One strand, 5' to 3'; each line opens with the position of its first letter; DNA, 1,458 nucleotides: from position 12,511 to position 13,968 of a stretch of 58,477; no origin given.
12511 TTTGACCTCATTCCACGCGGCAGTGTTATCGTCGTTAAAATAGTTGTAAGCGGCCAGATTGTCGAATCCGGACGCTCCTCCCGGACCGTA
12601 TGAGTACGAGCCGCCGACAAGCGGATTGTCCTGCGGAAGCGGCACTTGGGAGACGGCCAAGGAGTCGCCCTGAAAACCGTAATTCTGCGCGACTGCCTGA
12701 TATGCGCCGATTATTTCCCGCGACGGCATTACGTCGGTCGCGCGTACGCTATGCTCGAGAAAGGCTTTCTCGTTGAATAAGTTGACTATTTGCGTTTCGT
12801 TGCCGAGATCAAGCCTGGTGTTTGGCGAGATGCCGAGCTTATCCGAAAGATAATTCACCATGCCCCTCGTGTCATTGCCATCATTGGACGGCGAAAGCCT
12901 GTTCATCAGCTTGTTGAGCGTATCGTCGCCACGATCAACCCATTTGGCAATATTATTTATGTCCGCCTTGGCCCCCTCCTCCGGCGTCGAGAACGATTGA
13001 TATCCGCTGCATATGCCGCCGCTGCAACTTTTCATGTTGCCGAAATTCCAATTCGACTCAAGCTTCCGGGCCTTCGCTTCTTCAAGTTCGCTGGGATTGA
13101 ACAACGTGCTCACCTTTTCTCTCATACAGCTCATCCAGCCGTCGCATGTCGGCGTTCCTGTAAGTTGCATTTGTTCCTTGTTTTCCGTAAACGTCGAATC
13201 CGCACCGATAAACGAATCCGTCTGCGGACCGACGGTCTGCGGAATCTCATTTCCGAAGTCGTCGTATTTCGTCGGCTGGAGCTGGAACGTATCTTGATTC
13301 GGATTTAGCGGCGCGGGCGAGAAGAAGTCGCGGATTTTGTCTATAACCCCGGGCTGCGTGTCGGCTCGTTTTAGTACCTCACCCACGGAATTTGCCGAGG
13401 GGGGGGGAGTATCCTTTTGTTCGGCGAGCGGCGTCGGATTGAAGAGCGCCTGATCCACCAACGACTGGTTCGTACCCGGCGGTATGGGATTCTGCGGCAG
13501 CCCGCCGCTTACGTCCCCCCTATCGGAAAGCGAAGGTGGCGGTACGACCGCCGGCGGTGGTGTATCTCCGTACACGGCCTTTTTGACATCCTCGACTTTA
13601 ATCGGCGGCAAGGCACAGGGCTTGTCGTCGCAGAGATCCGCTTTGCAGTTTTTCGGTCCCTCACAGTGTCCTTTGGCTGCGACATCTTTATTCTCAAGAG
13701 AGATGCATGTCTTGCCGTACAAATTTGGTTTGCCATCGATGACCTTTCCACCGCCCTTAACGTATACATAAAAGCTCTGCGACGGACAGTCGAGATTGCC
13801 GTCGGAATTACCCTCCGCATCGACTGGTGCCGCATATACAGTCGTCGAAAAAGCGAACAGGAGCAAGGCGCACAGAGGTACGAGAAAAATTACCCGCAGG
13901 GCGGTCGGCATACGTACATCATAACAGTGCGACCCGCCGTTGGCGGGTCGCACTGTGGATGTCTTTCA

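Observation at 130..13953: Envelope island: two giant secreted proteins sharing a six-Cys N-terminal module flank DUF2207, a SleB-like hydrolase and LemA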

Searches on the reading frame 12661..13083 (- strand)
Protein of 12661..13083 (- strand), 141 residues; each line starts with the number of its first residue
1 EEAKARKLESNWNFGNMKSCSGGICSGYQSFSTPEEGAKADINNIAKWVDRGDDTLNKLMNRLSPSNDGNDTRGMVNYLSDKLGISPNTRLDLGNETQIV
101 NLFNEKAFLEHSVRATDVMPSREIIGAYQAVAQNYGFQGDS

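Call 42: search_protein_families(library=pfam, max_evalue=1, proteins=[window:12661-13083:-])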
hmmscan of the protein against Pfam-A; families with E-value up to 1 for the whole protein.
seq(141 aa): 0 families

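Call 48: search_protein_families(library=phrogs, max_evalue=0.1, proteins=[window:12661-13083:-])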
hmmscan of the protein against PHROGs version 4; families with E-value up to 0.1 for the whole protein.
seq(141 aa): 5 families
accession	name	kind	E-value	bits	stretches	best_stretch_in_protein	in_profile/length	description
phrog_2276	-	tail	1.2e-07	31.9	1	26-104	511-590/673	tail length tape measure protein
phrog_873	-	head and packaging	2.3e-06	27.2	1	28-101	387-460/1277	endolysin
phrog_992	-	head and packaging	2.3e-05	24.2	1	28-102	192-264/764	head protein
phrog_7182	-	other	0.00073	18.8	1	29-102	691-771/1228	tail injection transglycosylase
phrog_7694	-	unknown function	0.0064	16.3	1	23-104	528-609/675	-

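Call 90: search_solved_structures(query=window:12661-13083:-, max_evalue=10, show_alignments=2)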
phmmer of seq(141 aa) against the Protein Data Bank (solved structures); distinct sequences matched with E-value up to 10: 1.
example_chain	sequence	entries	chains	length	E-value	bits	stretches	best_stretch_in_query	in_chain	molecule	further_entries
9vvp_L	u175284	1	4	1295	8.2e-06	28.9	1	26-111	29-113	Gp29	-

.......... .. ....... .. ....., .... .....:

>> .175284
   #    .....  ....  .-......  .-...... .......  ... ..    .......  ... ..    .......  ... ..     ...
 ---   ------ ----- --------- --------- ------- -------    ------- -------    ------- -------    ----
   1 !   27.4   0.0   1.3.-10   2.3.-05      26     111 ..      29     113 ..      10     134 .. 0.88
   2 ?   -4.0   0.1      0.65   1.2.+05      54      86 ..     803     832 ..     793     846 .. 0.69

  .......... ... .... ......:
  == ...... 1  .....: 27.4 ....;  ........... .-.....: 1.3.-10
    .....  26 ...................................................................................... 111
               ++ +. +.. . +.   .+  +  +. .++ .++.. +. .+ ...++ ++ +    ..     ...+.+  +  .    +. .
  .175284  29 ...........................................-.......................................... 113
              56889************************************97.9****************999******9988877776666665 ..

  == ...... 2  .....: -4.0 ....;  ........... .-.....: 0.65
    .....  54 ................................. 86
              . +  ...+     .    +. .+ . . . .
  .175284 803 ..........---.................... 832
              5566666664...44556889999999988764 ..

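Call 115: search_solved_structures(query=A9, max_evalue=10, show_alignments=2)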
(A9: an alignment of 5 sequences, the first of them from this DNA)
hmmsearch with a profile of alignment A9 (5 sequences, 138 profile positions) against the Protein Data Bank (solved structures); distinct sequences matched with E-value up to 10: 9.
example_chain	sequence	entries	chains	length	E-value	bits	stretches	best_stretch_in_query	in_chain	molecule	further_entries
9vvp_L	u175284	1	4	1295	2.8e-11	46.5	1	11-114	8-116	Gp29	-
7q47_A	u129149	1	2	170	0.76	12.7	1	54-104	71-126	Endolysin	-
10fz_P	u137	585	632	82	1.2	12.1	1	33-60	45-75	Small ribosomal subunit protein bS16 | 30S ribosomal protein S16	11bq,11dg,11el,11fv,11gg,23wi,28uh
6q97_u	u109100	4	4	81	1.3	12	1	33-60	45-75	30S ribosomal protein S16 | Small ribosomal subunit protein bS16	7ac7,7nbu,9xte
4v6y_AP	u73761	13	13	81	1.3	11.9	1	33-60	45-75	30S ribosomal protein S16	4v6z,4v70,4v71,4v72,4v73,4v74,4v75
4v5h_AP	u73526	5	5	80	1.4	11.9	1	33-60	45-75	30S RIBOSOMAL PROTEIN S16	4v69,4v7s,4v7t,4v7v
6nqb_P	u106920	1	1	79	1.5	11.8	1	33-60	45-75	30S RIBOSOMAL PROTEIN bS16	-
7qgh_G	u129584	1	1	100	1.5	11.7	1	33-61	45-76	30S ribosomal protein S16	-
4v4v_AP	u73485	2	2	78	1.6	11.6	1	33-58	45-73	30S ribosomal subunit protein S16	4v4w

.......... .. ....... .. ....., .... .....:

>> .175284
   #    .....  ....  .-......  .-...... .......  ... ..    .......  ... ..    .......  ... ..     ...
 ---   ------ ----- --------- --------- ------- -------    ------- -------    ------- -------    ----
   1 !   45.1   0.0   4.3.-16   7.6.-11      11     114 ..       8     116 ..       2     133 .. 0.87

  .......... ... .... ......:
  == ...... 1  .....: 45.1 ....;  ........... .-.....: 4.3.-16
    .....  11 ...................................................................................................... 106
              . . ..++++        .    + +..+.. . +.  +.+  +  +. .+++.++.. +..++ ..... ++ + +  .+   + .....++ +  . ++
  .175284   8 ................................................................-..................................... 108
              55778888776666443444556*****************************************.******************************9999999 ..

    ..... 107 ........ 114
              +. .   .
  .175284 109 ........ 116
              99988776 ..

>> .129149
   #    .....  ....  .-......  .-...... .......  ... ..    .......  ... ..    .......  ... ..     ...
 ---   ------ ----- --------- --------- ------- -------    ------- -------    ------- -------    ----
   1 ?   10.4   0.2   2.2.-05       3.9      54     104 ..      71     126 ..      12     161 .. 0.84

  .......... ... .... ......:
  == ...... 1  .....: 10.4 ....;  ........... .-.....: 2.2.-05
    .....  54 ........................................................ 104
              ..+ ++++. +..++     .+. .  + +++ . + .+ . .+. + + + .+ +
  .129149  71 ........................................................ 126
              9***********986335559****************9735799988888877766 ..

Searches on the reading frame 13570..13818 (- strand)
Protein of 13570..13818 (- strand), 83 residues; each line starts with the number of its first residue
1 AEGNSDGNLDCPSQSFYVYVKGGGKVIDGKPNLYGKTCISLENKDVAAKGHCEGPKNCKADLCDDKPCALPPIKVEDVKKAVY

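Call 92: search_solved_structures(query=A1, max_evalue=10)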
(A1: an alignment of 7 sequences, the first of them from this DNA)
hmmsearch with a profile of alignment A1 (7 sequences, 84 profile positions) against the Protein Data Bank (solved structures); distinct sequences matched with E-value up to 10: 2.
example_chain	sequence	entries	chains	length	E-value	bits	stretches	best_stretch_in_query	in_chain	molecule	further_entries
6ib6_A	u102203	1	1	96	0.6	13.6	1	9-72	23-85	Ly6/PLAUR domain-containing protein 6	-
6gbi_A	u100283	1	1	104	0.72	13.3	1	9-72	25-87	Ly6/PLAUR domain-containing protein 6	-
